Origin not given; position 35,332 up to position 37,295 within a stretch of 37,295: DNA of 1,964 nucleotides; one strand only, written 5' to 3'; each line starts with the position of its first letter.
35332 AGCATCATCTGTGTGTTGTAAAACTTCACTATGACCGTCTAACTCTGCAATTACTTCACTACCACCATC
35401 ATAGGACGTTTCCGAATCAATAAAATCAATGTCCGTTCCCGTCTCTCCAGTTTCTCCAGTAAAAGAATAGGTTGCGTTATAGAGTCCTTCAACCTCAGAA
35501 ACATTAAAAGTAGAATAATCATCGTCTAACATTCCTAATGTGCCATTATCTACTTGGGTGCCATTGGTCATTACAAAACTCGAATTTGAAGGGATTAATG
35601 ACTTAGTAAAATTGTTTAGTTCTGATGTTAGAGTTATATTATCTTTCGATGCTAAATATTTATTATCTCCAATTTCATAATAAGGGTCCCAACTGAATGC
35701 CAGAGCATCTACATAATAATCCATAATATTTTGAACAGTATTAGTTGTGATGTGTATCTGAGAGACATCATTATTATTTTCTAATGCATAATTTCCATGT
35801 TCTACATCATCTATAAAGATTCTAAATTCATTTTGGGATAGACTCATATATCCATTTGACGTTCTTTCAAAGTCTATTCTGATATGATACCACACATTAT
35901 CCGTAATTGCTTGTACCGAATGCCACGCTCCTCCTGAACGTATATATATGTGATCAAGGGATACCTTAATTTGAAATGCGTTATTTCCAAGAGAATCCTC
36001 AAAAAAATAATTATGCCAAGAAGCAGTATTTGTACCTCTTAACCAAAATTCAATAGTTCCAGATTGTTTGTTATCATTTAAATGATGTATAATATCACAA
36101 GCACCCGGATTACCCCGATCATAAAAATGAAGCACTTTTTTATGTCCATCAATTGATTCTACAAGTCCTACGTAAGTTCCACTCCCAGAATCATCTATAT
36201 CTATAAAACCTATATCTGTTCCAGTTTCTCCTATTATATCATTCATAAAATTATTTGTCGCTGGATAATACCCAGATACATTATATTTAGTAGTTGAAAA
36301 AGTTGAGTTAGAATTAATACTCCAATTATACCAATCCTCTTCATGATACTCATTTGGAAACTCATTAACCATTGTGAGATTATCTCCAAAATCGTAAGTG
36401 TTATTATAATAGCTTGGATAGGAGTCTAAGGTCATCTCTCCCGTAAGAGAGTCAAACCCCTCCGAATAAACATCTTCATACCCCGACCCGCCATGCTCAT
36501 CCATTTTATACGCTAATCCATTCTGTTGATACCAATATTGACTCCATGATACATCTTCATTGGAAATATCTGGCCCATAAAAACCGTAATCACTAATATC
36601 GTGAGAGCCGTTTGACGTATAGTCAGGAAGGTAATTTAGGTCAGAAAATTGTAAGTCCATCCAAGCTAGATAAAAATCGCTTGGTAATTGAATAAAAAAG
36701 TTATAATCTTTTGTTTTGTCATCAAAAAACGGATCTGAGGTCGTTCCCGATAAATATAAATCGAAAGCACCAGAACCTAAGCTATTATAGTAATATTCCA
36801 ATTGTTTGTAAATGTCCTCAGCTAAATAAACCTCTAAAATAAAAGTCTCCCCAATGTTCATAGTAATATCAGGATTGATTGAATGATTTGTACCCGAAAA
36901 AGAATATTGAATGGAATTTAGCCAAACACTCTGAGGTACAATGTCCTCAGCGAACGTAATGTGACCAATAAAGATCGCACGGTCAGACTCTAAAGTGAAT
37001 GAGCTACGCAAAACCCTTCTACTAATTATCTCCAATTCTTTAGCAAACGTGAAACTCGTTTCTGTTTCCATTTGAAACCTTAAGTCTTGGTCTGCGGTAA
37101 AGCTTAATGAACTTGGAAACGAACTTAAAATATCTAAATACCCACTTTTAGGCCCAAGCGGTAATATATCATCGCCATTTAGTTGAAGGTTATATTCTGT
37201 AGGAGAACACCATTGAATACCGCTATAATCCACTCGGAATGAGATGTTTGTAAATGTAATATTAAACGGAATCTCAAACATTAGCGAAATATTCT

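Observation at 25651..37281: Spike-like giant protein, three polytopic membrane proteins, two coiled-coil proteins and an NTPase: candidate envelope/vesicle or DNA-transfer module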

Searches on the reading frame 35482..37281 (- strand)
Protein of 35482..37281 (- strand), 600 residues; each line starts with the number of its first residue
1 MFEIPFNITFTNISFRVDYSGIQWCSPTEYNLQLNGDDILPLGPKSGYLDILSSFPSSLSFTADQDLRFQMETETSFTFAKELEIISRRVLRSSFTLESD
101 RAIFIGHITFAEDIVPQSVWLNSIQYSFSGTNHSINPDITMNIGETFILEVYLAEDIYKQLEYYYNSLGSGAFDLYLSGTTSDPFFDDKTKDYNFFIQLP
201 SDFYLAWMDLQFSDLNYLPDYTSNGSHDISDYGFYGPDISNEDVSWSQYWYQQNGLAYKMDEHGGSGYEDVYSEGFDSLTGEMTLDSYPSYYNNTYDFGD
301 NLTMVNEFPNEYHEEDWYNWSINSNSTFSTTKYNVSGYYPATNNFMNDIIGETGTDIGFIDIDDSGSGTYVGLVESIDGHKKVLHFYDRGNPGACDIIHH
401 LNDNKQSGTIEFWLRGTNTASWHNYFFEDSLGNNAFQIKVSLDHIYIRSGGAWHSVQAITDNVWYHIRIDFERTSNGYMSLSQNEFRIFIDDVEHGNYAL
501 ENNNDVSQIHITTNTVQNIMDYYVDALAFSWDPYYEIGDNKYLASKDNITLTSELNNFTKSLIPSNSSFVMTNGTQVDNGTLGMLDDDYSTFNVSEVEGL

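Call 70: search_protein_families(library=pfam, proteins=[window:35482-37281:-], max_evalue=0.1)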
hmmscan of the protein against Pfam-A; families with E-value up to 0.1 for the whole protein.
window:35482-37281:- (600 aa): 1 family
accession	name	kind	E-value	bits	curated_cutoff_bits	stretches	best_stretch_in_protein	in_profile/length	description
PF13385.13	Laminin_G_3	-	1.9e-05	25.3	27.6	1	401-497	12-104/151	Concanavalin A-like lectin/glucanases superfamily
